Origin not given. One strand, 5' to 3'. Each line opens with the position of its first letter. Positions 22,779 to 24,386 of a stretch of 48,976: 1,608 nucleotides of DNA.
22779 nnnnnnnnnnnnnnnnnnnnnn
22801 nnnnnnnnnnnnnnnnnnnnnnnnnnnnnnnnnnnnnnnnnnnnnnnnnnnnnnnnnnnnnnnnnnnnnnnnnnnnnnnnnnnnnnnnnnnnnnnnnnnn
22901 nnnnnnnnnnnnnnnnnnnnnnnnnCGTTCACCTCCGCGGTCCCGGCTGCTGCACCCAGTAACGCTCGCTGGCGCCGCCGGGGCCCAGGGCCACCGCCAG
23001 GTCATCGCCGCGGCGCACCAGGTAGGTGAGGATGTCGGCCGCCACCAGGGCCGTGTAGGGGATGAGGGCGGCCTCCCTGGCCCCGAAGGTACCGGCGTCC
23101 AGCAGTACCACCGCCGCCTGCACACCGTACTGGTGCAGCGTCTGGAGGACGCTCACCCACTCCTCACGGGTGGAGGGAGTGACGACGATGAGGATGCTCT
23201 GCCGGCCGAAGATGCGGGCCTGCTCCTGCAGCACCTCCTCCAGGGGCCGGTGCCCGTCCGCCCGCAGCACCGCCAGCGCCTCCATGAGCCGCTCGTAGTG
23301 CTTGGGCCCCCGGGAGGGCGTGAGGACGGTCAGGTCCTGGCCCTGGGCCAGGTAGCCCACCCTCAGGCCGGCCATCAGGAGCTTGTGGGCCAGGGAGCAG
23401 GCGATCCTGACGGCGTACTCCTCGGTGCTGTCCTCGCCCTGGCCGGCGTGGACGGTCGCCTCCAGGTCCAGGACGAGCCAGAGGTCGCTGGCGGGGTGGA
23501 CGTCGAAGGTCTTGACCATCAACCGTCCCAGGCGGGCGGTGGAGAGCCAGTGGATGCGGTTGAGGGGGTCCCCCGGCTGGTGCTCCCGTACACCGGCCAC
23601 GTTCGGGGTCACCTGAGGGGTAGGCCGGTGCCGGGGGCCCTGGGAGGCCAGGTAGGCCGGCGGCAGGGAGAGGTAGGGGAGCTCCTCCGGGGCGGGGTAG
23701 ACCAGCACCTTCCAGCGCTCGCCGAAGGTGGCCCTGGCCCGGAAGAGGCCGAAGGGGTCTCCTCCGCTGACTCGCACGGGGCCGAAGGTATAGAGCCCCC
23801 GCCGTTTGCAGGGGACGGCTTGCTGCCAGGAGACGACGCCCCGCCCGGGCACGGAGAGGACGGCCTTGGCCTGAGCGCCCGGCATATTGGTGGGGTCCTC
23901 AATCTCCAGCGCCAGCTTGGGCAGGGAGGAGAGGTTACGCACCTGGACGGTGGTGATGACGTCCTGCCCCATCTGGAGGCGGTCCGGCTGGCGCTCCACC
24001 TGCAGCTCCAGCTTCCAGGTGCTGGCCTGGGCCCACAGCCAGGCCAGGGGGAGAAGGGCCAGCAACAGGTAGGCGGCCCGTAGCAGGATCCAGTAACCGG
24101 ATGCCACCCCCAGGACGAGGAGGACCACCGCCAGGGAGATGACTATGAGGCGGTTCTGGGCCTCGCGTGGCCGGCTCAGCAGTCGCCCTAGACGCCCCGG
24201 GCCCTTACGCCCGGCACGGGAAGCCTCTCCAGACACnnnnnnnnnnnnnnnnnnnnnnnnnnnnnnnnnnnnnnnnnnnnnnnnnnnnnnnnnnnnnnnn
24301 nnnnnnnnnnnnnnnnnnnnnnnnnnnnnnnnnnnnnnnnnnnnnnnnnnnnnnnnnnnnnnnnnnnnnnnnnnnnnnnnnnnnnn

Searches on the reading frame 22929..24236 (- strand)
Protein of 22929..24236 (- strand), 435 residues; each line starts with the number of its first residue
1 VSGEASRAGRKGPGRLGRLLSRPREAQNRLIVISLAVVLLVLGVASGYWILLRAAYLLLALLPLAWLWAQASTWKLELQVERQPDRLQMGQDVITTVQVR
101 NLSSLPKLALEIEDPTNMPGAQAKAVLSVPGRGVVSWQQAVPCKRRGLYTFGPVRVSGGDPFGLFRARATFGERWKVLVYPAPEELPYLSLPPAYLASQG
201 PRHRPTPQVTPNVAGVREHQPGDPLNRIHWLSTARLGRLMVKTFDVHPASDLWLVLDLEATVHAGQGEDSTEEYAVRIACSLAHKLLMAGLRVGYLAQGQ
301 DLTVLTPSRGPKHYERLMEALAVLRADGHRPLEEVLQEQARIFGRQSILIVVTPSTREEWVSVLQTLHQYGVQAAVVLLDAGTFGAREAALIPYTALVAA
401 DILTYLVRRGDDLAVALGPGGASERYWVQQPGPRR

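Call 77: search_protein_families(library=pfam, proteins=[window:22929-24236:-], max_evalue=0.00001)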
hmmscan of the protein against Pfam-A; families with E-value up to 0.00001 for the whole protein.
window:22929-24236:- (435 aa): 1 family
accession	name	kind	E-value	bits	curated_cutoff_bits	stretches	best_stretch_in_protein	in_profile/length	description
PF01882.25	DUF58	-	7.8e-19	68.2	23.4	1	216-369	2-159/216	Protein of unknown function DUF58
